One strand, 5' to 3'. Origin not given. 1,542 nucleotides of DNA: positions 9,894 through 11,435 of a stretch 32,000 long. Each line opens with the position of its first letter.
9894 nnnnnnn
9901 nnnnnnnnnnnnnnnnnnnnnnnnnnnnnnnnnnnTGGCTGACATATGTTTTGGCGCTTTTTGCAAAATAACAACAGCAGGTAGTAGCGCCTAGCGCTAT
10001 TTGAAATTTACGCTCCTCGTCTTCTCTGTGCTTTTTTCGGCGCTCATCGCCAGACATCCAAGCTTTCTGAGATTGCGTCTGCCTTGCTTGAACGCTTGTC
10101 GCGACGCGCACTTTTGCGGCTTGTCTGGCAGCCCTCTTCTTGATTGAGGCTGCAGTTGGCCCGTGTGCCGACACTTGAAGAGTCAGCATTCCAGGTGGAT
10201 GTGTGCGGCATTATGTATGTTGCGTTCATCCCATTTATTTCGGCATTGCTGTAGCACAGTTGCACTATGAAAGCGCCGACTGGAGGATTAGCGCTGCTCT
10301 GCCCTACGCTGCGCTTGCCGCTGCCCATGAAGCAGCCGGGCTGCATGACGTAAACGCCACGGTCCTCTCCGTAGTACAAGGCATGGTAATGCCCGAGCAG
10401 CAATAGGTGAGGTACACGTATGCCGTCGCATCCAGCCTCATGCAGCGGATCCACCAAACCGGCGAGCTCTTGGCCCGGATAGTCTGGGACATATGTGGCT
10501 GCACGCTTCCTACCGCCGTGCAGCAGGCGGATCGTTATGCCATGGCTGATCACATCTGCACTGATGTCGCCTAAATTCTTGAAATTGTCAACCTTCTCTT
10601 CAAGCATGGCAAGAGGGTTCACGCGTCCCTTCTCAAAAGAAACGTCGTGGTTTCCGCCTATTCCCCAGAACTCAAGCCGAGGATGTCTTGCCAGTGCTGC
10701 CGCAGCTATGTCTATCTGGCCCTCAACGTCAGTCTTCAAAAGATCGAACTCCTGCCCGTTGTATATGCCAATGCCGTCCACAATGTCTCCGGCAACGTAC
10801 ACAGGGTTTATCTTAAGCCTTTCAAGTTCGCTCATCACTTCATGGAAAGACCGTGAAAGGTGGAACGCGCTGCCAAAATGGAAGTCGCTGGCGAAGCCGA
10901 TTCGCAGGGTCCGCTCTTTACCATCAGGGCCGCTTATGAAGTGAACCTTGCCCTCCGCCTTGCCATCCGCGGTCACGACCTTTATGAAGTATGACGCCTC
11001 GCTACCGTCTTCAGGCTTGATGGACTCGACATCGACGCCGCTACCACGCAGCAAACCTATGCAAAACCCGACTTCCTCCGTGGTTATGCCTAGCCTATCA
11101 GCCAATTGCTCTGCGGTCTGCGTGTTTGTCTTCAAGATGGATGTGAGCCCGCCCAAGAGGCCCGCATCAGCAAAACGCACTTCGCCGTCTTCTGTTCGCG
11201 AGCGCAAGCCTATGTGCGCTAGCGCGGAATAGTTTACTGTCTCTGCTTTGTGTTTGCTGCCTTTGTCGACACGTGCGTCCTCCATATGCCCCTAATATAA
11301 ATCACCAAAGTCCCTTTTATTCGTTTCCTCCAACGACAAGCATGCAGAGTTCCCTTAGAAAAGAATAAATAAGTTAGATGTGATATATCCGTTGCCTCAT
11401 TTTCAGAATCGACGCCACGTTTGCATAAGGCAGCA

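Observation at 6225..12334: Three ImmA/IrrE-like HExxH paralogs surround a winged-helix-fused metallophosphoesterase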

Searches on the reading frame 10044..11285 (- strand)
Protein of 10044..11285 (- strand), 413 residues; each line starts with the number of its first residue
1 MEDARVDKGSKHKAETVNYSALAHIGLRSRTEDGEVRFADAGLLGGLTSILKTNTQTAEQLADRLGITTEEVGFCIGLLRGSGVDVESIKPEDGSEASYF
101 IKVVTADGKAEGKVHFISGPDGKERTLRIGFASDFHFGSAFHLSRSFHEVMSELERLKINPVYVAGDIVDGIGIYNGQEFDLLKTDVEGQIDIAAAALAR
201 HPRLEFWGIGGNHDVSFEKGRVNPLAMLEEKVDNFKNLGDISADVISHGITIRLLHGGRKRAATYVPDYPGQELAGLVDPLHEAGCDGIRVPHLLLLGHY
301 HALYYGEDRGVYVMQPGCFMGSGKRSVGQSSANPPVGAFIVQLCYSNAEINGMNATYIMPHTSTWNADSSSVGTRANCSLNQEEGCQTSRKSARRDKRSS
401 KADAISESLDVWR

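Call 3: search_protein_families(library=pfam, proteins=[window:10044-11285:-], max_evalue=1)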
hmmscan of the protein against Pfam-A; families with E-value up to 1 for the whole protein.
window:10044-11285:- (413 aa): 2 families
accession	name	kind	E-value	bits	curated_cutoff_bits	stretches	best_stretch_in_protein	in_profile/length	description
PF12850.12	Metallophos_2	-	1.5e-07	32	27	1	128-323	2-139/154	Calcineurin-like phosphoesterase superfamily domain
PF14394.12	DUF4423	-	0.24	11.6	30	1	51-81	32-62/165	Domain of unknown function (DUF4423)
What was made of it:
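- Checked: The 10044-11285 (-) product passes Pfam Metallophos_2 (32 bits, cutoff 27; call 3).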

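Call 16: search_protein_families(library=ncbifam, proteins=[window:10044-11285:-], max_evalue=0.1)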
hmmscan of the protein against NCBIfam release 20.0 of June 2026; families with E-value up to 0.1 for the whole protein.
window:10044-11285:- (413 aa): 5 families
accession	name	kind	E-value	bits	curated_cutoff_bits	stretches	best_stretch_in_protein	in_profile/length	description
NF003118.0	PRK04036.1-3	equivalog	4.5e-18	65.5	445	1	121-215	220-320/481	DNA-directed DNA polymerase II small subunit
NF003120.0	PRK04036.1-5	equivalog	1.5e-09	36.9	671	1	128-217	287-388/547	DNA-directed DNA polymerase II small subunit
NF003119.0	PRK04036.1-4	equivalog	1.3e-08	33.8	823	1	128-233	322-436/590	DNA-directed DNA polymerase II small subunit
NF003116.0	PRK04036.1-1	equivalog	3.6e-07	29.2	425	1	121-215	269-367/530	DNA-directed DNA polymerase II small subunit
NF003117.0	PRK04036.1-2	equivalog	8.3e-07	27.7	993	1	158-216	424-483/650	DNA-directed DNA polymerase II small subunit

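Call 17: search_protein_families(library=padloc, proteins=[window:10044-11285:-], max_evalue=0.1)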
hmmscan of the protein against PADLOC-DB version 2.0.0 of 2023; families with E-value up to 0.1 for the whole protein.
window:10044-11285:- (413 aa): 0 families

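Call 18: search_protein_families(library=phrogs, proteins=[window:10044-11285:-], max_evalue=0.1)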
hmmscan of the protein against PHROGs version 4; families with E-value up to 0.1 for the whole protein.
window:10044-11285:- (413 aa): 2 families
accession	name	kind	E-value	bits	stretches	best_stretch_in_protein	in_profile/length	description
phrog_7339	-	DNA, RNA and nucleotide metabolism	0.00023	21.6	1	122-231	25-136/263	DNA repair exonuclease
phrog_284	-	DNA, RNA and nucleotide metabolism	0.00055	20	1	150-218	168-246/398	exonuclease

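Call 59: search_solved_structures(query=window:10044-11285:-, max_evalue=1, show_alignments=2)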
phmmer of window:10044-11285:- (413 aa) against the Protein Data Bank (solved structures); distinct sequences matched with E-value up to 1: 9.
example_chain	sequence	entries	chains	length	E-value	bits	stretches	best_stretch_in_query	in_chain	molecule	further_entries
5ihe_A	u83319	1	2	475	1.5e-06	30.5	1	158-268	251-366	DNA polymerase II small subunit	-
6knb_A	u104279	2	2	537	6.6e-06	28.4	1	158-268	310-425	DNA polymerase II small subunit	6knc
6hms_A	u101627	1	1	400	1.7e-05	27.1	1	158-267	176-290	DNA polymerase II small subunit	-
6hmf_A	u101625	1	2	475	2.5e-05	26.5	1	158-267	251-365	DNA polymerase II small subunit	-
6t8h_A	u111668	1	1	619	3e-05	26.2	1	158-267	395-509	DNA polymerase II small subunit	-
8ppt_A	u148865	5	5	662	3.4e-05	26.1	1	158-267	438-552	DNA polymerase II small subunit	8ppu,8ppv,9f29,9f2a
4thi_A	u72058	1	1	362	0.88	11.5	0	250-345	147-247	PROTEIN (THIAMINASE I)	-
3thi_A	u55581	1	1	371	0.92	11.5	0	250-345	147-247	PROTEIN (THIAMINASE I)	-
2thi_A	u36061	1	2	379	0.96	11.4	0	250-345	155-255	THIAMINASE I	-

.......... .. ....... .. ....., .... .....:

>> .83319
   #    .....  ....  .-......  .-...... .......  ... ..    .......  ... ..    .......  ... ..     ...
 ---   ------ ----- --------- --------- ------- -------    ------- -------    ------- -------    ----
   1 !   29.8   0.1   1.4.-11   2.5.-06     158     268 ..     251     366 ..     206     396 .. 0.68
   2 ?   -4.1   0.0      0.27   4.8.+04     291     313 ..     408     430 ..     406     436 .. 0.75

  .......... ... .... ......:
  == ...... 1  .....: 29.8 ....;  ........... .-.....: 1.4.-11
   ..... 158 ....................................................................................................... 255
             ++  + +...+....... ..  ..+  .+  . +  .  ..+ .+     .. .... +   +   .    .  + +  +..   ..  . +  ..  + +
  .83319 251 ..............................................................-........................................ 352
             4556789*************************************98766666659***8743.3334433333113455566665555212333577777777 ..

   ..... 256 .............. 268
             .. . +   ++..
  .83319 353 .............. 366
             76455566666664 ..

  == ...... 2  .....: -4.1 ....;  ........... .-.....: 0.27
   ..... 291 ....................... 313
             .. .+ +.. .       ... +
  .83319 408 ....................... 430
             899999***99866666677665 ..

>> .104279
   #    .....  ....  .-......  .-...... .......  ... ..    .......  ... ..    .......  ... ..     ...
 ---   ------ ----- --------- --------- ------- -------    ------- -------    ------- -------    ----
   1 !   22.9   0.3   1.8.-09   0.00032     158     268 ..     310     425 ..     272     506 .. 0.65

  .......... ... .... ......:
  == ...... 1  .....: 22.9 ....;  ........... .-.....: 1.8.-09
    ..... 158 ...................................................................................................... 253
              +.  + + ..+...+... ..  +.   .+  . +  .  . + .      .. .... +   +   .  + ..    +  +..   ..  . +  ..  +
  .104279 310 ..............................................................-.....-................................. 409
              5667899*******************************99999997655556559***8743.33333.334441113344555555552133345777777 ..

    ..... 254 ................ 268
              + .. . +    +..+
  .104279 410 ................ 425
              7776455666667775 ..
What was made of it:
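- On PolD small subunit DP1 (PE): Only the PDE region matches (65 bits against cutoffs of 425-993), and no OB fold is detected (calls 16, 59).
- Closest known: PolD small subunit DP1 phosphodiesterase domain. Same: The best NCBIfam hit is a PolD small-subunit model, E 4.5e-18 over a partial stretch (calls 16, 59).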

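Call 63: search_dna_similar(query=window:10044-11285:-, collection=phages, mode=protein, max_evalue=0.001)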
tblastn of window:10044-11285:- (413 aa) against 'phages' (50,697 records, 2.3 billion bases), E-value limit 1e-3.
No match.

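Call 64: find_homologous_proteins(query=window:10044-11285:-, max_evalue=0.001)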
Query window:10044-11285:- (413 aa): 23 proteins with E <= 0.001 among 8000 candidates.
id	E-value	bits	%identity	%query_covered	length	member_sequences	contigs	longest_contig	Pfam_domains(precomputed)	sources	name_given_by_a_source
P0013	4.4e-278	940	100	100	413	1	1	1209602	PF12850.13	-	-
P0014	1.7e-77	279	44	80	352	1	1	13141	PF12850.13,PF00149.34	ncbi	-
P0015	3.0e-75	272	45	81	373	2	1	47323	PF12850.13,PF00149.34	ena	-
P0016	3.4e-72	262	42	80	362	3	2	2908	PF12850.13,PF00149.34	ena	-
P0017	3.8e-71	258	44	78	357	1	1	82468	PF12850.13,PF00149.34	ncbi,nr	ncbi:MAG: metallophosphoesterase family protein [Candidatus Micrarchaeota archaeon]|nr:metallophosph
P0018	3.6e-65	238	40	76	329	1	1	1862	PF12850.13,PF00149.34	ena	-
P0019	1.7e-63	233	41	76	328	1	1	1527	PF12850.13,PF00149.34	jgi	jgi:predicted phosphodiesterase/biotin operon repressor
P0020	1.3e-60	223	39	75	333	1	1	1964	PF12850.13,PF00149.34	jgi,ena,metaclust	metaclust:\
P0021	9.8e-59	217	39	78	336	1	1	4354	PF12850.13,PF00149.34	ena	-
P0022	5.5e-56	208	45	66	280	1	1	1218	PF12850.13,PF00149.34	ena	-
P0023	1.4e-53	200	37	77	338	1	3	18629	PF08279.19,PF12850.13,PF00149.34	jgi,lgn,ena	-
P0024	1.1e-52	197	37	76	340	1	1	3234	-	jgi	-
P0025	1.3e-6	46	28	58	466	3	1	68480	PF12850.13,PF00149.34,PF01336.32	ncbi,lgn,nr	ncbi:MAG: DNA polymerase II [Methanoculleus sp. SDB]|nr:MAG: DNA polymerase II [Methanoculleus sp. S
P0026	5.4e-6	44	29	48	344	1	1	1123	PF04042.22,PF12850.13,PF00149.34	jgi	jgi:DNA polymerase II small subunit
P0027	1.1e-5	43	31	46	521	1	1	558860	PF04042.22,PF12850.13,PF00149.34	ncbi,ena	-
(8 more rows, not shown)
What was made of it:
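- On wHTH + DP1-like phosphodiesterase family (Micrarchaeota-type) (PE): Eleven clusters at 37-45% identity and 66-81% coverage (call 64).
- Closest known: PolD small subunit DP1 phosphodiesterase domain. Different: Micrarchaeota]' and 'predicted phosphodiesterase/biotin operon repressor' (call 64).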

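Call 65: find_encoding_contigs(protein=P0017, flank=10000, max_places=3)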
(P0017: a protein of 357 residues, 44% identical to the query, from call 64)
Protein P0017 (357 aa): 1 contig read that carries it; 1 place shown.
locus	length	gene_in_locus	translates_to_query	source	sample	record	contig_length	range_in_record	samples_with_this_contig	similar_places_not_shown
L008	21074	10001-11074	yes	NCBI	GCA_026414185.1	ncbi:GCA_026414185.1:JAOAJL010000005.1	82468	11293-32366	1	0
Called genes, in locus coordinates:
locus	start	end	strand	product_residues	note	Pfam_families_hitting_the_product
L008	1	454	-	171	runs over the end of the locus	PF00281:Ribosomal_L5, PF00673:Ribosomal_L5_C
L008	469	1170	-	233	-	PF01479:S4 (weak), PF00900:Ribosomal_S4e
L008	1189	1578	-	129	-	PF16906:Ribosomal_L26, PF23287:KOW7_SPT5 (faint), PF00467:KOW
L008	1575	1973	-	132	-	PF00238:Ribosomal_L14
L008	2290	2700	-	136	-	PF00366:Ribosomal_S17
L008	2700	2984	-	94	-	PF01868:RNase_P-MRP_p29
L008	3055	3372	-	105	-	PF01253:SUI1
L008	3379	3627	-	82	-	PF00831:Ribosomal_L29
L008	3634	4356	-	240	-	PF07650:KH_2, PF00189:Ribosomal_S3_C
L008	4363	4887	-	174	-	PF00237:Ribosomal_L22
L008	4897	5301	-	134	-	PF00203:Ribosomal_S19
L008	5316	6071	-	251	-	PF00181:Ribosomal_L2_N, PF03947:Ribosomal_L2_C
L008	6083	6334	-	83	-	PF00276:Ribosomal_L23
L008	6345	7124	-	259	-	PF00573:Ribosomal_L4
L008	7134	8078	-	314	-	PF00297:Ribosomal_L3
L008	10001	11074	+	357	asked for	PF00149:Metallophos, PF12850:Metallophos_2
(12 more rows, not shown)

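Call 66: find_encoding_contigs(protein=P0015, flank=10000, max_places=3)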
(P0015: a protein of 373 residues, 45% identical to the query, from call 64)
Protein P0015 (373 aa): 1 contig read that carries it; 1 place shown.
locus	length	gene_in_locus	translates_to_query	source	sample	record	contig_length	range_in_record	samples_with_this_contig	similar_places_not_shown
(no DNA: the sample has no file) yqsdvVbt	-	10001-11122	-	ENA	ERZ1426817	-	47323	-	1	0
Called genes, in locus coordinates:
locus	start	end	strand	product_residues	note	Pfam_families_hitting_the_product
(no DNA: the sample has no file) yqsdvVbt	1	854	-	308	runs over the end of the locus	PF00892:EamA, PF06800:Sugar_transport (weak), PF00892:EamA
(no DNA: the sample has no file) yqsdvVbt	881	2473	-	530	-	-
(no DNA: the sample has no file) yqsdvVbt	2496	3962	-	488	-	PF13522:GATase_6, PF13537:GATase_7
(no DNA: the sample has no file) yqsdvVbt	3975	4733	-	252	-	-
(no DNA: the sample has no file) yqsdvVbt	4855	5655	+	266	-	-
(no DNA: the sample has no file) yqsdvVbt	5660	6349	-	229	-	PF01207:Dus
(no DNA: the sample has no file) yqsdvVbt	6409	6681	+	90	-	PF00313:CSD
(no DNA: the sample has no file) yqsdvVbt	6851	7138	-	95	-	PF01938:TRAM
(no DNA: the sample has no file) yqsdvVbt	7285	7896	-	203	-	-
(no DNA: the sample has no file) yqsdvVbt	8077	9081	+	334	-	PF13207:AAA_17, PF13238:AAA_18, PF00383:dCMP_cyt_deam_1, PF14437:MafB19-deam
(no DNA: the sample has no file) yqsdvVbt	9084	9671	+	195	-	PF12917:YfbR-like, PF13023:HD_3, PF01966:HD (weak)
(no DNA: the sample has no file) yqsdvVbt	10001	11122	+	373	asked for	PF00149:Metallophos (weak), PF12850:Metallophos_2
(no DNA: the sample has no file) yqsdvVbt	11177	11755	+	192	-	-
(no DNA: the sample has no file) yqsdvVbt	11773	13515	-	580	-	PF02543:Carbam_trans_N, PF16861:Carbam_trans_C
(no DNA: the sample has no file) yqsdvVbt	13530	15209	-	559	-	PF13231:PMT_2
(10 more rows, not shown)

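Call 77: search_protein_families(library=pfam, alignment_id=A8, max_evalue=1)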
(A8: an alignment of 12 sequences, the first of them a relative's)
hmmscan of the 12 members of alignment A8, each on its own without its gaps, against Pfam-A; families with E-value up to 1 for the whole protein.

A. member 1, P0013 (413 aa): 2 families
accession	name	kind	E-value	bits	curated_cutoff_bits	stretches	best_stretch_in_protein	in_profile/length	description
PF12850.12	Metallophos_2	-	1.5e-07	32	27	1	128-323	2-139/154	Calcineurin-like phosphoesterase superfamily domain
PF14394.12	DUF4423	-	0.24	11.6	30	1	51-81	32-62/165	Domain of unknown function (DUF4423)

B. families by the number of members that match (of 12 scanned): 35 families (the first 25 are shown)
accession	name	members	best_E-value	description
PF12850.12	Metallophos_2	12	9.3e-11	Calcineurin-like phosphoesterase superfamily domain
PF00149.33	Metallophos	11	5.1e-11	Calcineurin-like phosphoesterase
PF08279.18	HTH_11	4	1.2e-06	HTH domain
PF21476.4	PF0610-like_N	3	0.031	PF0610-like, N-terminal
PF01022.26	HTH_5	2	0.0021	Bacterial regulatory protein, arsR family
PF14056.11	DUF4250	2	0.051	Domain of unknown function (DUF4250)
PF20781.2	TssR_C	1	0.0011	TssR C-terminal domain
PF08280.17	HTH_Mga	1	0.0022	M protein trans-acting positive regulator (MGA) HTH domain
PF21984.2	DnaD_N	1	0.0099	DnaD N-terminal domain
PF20317.4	HTH_60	1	0.013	Helix-turn-helix domain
PF01638.23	HxlR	1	0.018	HxlR-like helix-turn-helix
PF13635.12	DUF4143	1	0.019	Domain of unknown function (DUF4143)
PF18190.7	Plk4_PB1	1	0.021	Polo-like Kinase 4 Polo Box 1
PF08220.18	HTH_DeoR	1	0.026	DeoR-like helix-turn-helix domain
PF02082.26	Rrf2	1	0.028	Iron-dependent Transcriptional regulator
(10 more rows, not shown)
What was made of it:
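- On wHTH + DP1-like phosphodiesterase family (Micrarchaeota-type) (PE): HTH_11 is detected in 4 of 12 members and HTH_5 in 2 of 12, in the aligned N-terminal region (call 77).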

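Call 83: find_encoding_contigs(protein=P0014, flank=10000, max_places=3)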
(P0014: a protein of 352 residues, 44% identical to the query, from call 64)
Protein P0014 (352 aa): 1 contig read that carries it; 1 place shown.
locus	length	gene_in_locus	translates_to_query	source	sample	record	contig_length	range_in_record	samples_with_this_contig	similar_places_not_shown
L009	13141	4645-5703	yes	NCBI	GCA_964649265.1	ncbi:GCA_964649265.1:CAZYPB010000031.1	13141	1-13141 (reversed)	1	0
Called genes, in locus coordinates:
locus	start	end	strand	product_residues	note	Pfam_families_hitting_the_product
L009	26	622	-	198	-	-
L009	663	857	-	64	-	-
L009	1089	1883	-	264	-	-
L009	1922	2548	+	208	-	-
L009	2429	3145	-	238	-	-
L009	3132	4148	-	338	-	PF04014:MazE_antitoxin, PF01895:PhoU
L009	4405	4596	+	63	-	-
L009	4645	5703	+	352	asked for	PF00149:Metallophos, PF12850:Metallophos_2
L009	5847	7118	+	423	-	PF01063:Aminotran_4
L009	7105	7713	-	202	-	PF00300:His_Phos_1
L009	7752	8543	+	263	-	-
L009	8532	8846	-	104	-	-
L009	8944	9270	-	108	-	-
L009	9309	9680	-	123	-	-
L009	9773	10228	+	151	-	-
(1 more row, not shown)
